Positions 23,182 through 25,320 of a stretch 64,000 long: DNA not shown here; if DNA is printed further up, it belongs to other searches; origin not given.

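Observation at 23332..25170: C-methyltransferase :: RmlC-cupin fusion (612 aa)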

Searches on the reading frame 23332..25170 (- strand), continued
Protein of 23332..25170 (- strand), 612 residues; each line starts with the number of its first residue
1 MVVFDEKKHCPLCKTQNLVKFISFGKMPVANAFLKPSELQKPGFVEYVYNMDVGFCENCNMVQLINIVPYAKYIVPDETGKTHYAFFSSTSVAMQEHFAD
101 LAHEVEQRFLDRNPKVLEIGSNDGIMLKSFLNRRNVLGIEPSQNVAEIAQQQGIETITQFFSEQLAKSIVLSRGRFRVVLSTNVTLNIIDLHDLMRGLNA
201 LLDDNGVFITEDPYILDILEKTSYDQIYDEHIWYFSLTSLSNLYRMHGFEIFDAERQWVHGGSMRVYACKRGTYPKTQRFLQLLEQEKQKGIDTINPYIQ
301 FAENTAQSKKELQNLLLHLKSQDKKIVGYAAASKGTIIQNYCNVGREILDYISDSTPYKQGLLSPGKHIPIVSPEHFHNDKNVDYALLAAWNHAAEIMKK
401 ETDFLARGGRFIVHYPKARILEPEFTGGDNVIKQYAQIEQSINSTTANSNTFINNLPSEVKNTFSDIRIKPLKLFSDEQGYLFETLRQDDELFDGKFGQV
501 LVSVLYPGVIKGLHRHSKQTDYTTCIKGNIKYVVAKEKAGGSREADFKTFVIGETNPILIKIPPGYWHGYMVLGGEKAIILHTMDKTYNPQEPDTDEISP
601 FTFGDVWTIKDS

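Call 31: find_encoding_contigs(protein=P0026, flank=10000, max_places=2)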
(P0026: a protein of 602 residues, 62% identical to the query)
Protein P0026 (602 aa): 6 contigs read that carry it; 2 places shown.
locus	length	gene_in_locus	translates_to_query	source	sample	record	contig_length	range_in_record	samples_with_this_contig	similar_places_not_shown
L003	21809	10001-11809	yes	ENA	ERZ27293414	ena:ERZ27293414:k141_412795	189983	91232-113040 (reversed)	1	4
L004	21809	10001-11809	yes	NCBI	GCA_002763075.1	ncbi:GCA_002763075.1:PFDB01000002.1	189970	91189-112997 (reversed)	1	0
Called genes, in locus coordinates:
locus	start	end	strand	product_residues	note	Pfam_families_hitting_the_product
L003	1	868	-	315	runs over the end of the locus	PF01073:3Beta_HSD, PF01370:Epimerase, PF02719:Polysacc_synt_2, PF04321:RmlD_sub_bind, PF05368:NmrA (weak), PF07993:NAD_binding_4, PF13460:NAD_binding_10, PF16363:GDP_Man_Dehyd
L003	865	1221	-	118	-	-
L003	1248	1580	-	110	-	-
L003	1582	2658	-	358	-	PF03235:GmrSD_N, PF01844:HNH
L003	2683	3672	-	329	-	PF13651:EcoRI_methylase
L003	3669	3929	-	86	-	-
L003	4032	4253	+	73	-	-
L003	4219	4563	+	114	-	-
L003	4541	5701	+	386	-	-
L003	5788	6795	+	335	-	PF01609:DDE_Tnp_1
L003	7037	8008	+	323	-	-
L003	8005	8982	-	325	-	PF01073:3Beta_HSD, PF01370:Epimerase, PF02719:Polysacc_synt_2, PF04321:RmlD_sub_bind, PF16363:GDP_Man_Dehyd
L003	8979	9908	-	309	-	PF01408:GFO_IDH_MocA, PF02894:GFO_IDH_MocA_C (weak), PF22725:GFO_IDH_MocA_C3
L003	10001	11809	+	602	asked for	PF08421:Methyltransf_13, PF13489:Methyltransf_23, PF08242:Methyltransf_12 (weak), PF08484:Methyltransf_14, PF00908:dTDP_sugar_isom, PF14667:Polysacc_synt_C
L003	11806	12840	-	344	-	PF00535:Glycos_transf_2, PF10111:Glyco_tranf_2_2 (weak), PF13506:Glyco_transf_21 (weak), PF13641:Glyco_tranf_2_3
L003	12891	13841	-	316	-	PF13489:Methyltransf_23, PF07021:MetW, PF08241:Methyltransf_11, PF08242:Methyltransf_12, PF13649:Methyltransf_25 (weak), PF13847:Methyltransf_31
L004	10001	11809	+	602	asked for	PF08421:Methyltransf_13, PF13489:Methyltransf_23, PF08242:Methyltransf_12 (weak), PF08484:Methyltransf_14, PF00908:dTDP_sugar_isom, PF14667:Polysacc_synt_C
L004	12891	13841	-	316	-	PF13489:Methyltransf_23, PF07021:MetW, PF08241:Methyltransf_11, PF08242:Methyltransf_12, PF13649:Methyltransf_25 (weak), PF13847:Methyltransf_31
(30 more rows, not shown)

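Call 40: find_encoding_contigs(protein=P0118, flank=8000, max_places=1)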
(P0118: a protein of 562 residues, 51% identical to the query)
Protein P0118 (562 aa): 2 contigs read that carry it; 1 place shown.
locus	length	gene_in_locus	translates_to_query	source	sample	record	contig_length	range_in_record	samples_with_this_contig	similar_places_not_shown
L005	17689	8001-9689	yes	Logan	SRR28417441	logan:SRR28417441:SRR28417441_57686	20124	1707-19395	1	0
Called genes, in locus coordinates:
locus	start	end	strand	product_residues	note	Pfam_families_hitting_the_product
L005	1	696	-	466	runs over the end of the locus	PF01408:GFO_IDH_MocA, PF22725:GFO_IDH_MocA_C3, PF01467:CTP_transf_like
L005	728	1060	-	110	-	-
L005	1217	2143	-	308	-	PF01073:3Beta_HSD, PF01370:Epimerase, PF04321:RmlD_sub_bind, PF16363:GDP_Man_Dehyd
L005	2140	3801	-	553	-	PF08421:Methyltransf_13, PF13489:Methyltransf_23, PF08242:Methyltransf_12 (faint), PF08484:Methyltransf_14, PF07883:Cupin_2 (weak)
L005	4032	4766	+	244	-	PF05575:V_cholerae_RfbT (weak), PF05050:Methyltransf_21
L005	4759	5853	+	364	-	PF13439:Glyco_transf_4 (weak), PF00534:Glycos_transf_1, PF13692:Glyco_trans_1_4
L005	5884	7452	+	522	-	PF01943:Polysacc_synt, PF13440:Polysacc_synt_3, PF01554:MatE (weak)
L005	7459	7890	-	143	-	-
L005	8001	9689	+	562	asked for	PF00908:dTDP_sugar_isom, PF14667:Polysacc_synt_C (weak), PF08421:Methyltransf_13, PF13489:Methyltransf_23, PF08484:Methyltransf_14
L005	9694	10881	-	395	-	PF01041:DegT_DnrJ_EryC1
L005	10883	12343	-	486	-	PF03559:Hexose_dehydrat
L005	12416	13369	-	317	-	PF01073:3Beta_HSD, PF01370:Epimerase, PF02719:Polysacc_synt_2, PF04321:RmlD_sub_bind, PF13460:NAD_binding_10 (weak), PF16363:GDP_Man_Dehyd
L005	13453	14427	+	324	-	-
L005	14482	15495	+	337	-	PF01073:3Beta_HSD, PF01370:Epimerase, PF02719:Polysacc_synt_2, PF04321:RmlD_sub_bind, PF07993:NAD_binding_4, PF13460:NAD_binding_10 (weak), PF16363:GDP_Man_Dehyd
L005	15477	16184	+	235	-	PF00483:NTP_transferase, PF12804:NTP_transf_3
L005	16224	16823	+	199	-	PF08484:Methyltransf_14, PF00908:dTDP_sugar_isom, PF14667:Polysacc_synt_C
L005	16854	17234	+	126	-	PF04138:GtrA_DPMS_TM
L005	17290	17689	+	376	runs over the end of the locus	?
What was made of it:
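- That is the full EvaA-E-type gene set, with the cupin in the epimerase slot (call 40).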

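Call 41: find_encoding_contigs(protein=P0112, flank=8000, max_places=1)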
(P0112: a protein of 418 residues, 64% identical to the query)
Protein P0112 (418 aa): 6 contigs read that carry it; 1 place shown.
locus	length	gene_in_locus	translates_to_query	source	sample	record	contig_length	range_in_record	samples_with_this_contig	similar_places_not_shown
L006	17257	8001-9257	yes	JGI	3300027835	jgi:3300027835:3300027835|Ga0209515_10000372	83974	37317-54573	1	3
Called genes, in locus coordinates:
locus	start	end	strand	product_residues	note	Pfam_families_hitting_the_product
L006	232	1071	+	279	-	PF03176:MMPL (weak), PF02355:SecD_SecF_C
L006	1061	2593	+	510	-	PF17820:PDZ_6 (faint), PF02355:SecD_SecF_C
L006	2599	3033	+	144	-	PF00293:NUDIX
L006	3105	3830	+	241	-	PF00483:NTP_transferase, PF12804:NTP_transf_3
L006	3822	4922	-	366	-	PF01041:DegT_DnrJ_EryC1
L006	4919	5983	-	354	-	PF01073:3Beta_HSD, PF01370:Epimerase, PF02719:Polysacc_synt_2 (weak), PF16363:GDP_Man_Dehyd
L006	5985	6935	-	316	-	PF01073:3Beta_HSD, PF01370:Epimerase, PF02719:Polysacc_synt_2, PF04321:RmlD_sub_bind, PF05368:NmrA, PF07993:NAD_binding_4, PF13460:NAD_binding_10, PF16363:GDP_Man_Dehyd, +1 more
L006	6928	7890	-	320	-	PF01073:3Beta_HSD, PF01370:Epimerase, PF02719:Polysacc_synt_2, PF04321:RmlD_sub_bind, PF07993:NAD_binding_4 (faint), PF16363:GDP_Man_Dehyd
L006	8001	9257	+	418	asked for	PF08421:Methyltransf_13, PF13489:Methyltransf_23, PF08484:Methyltransf_14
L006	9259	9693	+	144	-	PF00908:dTDP_sugar_isom, PF05523:FdtA (weak), PF14667:Polysacc_synt_C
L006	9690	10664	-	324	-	PF13506:Glyco_transf_21 (weak), PF00535:Glycos_transf_2, PF13641:Glyco_tranf_2_3, PF13632:Glyco_trans_2_3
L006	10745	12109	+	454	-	PF01943:Polysacc_synt, PF13440:Polysacc_synt_3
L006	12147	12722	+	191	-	PF08003:Methyltransf_9 (weak), PF13489:Methyltransf_23, PF07021:MetW, PF13847:Methyltransf_31, PF08241:Methyltransf_11, PF08242:Methyltransf_12, PF13649:Methyltransf_25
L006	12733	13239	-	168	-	PF01583:APS_kinase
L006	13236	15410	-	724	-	PF00224:PK, PF14306:PUA_2, PF01747:ATP-sulfurylase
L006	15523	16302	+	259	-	PF03567:Sulfotransfer_2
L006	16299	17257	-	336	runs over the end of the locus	PF01370:Epimerase, PF04321:RmlD_sub_bind (weak), PF16363:GDP_Man_Dehyd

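Call 51: find_related_loci(query=window:23332-25170:-, collection=genome_contigs, flank=10000)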
Query window:23332-25170:- (612 aa) in genome_contigs; peptide patterns used: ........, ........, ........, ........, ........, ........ (x = any residue, [..] = any of these).
110 stretches matched a pattern; 24 encode a relative of the query (tblastn E <= 1e-3); 24 distinct loci.
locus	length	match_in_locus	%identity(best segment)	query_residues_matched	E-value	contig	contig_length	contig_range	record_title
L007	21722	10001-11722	64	10-612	0e+0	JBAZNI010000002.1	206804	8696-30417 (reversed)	MAG: Candidatus Pacearchaeota archaeon isolate SO_2017_LW4_63 scaffold_195_c1_LW137-91_2017, whole genome shotgun sequen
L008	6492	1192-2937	63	4-611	0e+0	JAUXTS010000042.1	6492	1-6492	MAG: archaeon isolate C13_metabat.bin.16 C13_k141_185654, whole genome shotgun sequence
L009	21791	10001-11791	62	6-612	0e+0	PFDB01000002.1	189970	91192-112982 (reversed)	MAG: Candidatus Pacearchaeota archaeon CG10_big_fil_rev_8_21_14_0_10_34_76 CG10_8_21_14_0.10_scaffold_32_c, whole genome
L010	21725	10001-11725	62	10-610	0e+0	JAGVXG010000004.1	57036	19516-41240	Candidatus Pacearchaeota archaeon isolate RIFCSPHIGHO2_12_FULL_34_15 rifcsphigho2_12_scaffold_851, whole genome shotgun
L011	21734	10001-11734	62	8-610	0e+0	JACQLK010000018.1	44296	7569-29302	MAG: Candidatus Pacearchaeota archaeon isolate NC_groundwater_1201_Ag_S-0.1um_38_135 S_p1_S3_coassembly_k141_1646111, wh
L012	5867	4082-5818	59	9-612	0e+0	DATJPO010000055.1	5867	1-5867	MAG TPA_asm: Candidatus Omnitrophota bacterium isolate SMAG_U14915 k141_947221, whole genome shotgun sequence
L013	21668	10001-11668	61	6-611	0e+0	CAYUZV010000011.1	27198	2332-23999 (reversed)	MAG TPA_asm: Candidatus Woesearchaeota archaeon isolate SRP141376_co1_307 genome assembly, contig: NODE_4012_length_2719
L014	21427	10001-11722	61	10-608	0e+0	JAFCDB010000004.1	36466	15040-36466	Candidatus Pacearchaeota archaeon isolate Meg19_1012_Bin_278 Meg19_1012_Bin_278_scaffold_1810, whole genome shotgun sequ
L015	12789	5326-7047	61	10-610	0e+0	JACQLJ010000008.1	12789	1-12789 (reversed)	MAG: Candidatus Pacearchaeota archaeon isolate NC_groundwater_1200_Ag_S-0.1um_34_115 S_p1_S3_coassembly_k141_761672, who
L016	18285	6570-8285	59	7-610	0e+0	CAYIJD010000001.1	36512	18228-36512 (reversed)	MAG TPA_asm: Candidatus Woesearchaeota archaeon isolate ERP119705_co24_1047 genome assembly, contig: NODE_1039_length_36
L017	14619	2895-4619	57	7-610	0e+0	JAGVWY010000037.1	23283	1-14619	Candidatus Pacearchaeota archaeon isolate RIFCSPLOWO2_02_FULL_30_10 rifcsplowo2_02_scaffold_2434, whole genome shotgun s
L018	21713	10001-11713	57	10-610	0e+0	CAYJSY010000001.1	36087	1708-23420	MAG TPA_asm: Candidatus Woesearchaeota archaeon isolate ERP125453_co1_19 genome assembly, contig: NODE_918_length_36087_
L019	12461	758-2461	56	10-611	0e+0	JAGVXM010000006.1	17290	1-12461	Candidatus Pacearchaeota archaeon isolate RIFCSPHIGHO2_01_FULL_33_47 rifcsphigho2_01_scaffold_7210, whole genome shotgun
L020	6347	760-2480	64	6-612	0e+0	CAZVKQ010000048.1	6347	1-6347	MAG TPA_asm: Candidatus Woesearchaeota archaeon isolate SRP269290_co4_219 genome assembly, contig: NODE_12456_length_634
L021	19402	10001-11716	56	10-610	0e+0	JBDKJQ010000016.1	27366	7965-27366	MAG: archaeon isolate guil_2019_sw_WHONDRS-S19S_0049_B_bin.39 scaffold_2035030, whole genome shotgun sequence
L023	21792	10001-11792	64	7-605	3e-177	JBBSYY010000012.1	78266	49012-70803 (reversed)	MAG: Nanoarchaeota archaeon isolate H51-bin036_1 H51_bin036_1_000000000012, whole genome shotgun sequence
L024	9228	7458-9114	59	6-610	4e-161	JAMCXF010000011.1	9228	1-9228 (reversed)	MAG: Candidatus Pacearchaeota archaeon isolate FK_Sedi_B_Bin.435 NODE_31863_length_9228_cov_4.73014, whole genome shotgu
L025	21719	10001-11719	61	6-612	0e+0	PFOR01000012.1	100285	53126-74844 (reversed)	MAG: Candidatus Pacearchaeota archaeon CG_4_10_14_0_2_um_filter_35_33 CG_4_10_14_0.2_scaffold_18_c, whole genome shotgun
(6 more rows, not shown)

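Call 59: find_encoding_contigs(protein=P0049, flank=9000, max_places=1)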
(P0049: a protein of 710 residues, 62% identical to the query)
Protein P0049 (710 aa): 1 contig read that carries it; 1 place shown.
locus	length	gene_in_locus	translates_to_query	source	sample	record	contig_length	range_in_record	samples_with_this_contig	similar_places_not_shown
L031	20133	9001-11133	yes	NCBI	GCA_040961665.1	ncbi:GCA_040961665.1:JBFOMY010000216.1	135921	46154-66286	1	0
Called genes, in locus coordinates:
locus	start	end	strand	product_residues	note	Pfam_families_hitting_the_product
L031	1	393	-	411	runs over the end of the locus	PF00266:Aminotran_5, PF01041:DegT_DnrJ_EryC1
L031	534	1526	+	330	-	PF01073:3Beta_HSD, PF01370:Epimerase, PF02719:Polysacc_synt_2, PF04321:RmlD_sub_bind, PF07993:NAD_binding_4 (weak), PF16363:GDP_Man_Dehyd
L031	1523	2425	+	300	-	PF00483:NTP_transferase, PF12804:NTP_transf_3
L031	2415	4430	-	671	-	PF01073:3Beta_HSD, PF01370:Epimerase, PF02719:Polysacc_synt_2, PF04321:RmlD_sub_bind, PF07993:NAD_binding_4, PF13460:NAD_binding_10, PF16363:GDP_Man_Dehyd, PF01073:3Beta_HSD, +7 more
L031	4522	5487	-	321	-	-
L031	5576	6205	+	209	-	PF01966:HD (weak)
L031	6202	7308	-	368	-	PF00155:Aminotran_1_2 (weak), PF01041:DegT_DnrJ_EryC1, PF01212:Beta_elim_lyase (faint)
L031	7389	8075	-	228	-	PF17836:PglD_N (weak), PF25084:LbH_EIF2B (faint), PF25087:GMPPB_C (faint), PF00132:Hexapep, PF14602:Hexapep_2 (weak)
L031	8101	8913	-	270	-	PF00106:adh_short, PF08659:KR (weak), PF23441:SDR (weak), PF13561:adh_short_C2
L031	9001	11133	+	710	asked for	PF08421:Methyltransf_13, PF13489:Methyltransf_23, PF08242:Methyltransf_12 (faint), PF08484:Methyltransf_14, PF00908:dTDP_sugar_isom, PF14667:Polysacc_synt_C, PF01467:CTP_transf_like, PF06574:FAD_syn (weak)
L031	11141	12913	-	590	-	PF13522:GATase_6, PF13537:GATase_7, PF00733:Asn_synthase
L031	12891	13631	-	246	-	PF00483:NTP_transferase, PF12804:NTP_transf_3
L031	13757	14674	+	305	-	-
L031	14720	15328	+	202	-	PF06414:Zeta_toxin (weak), PF08433:KTI12, PF13671:AAA_33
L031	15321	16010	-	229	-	PF01066:CDP-OH_P_transf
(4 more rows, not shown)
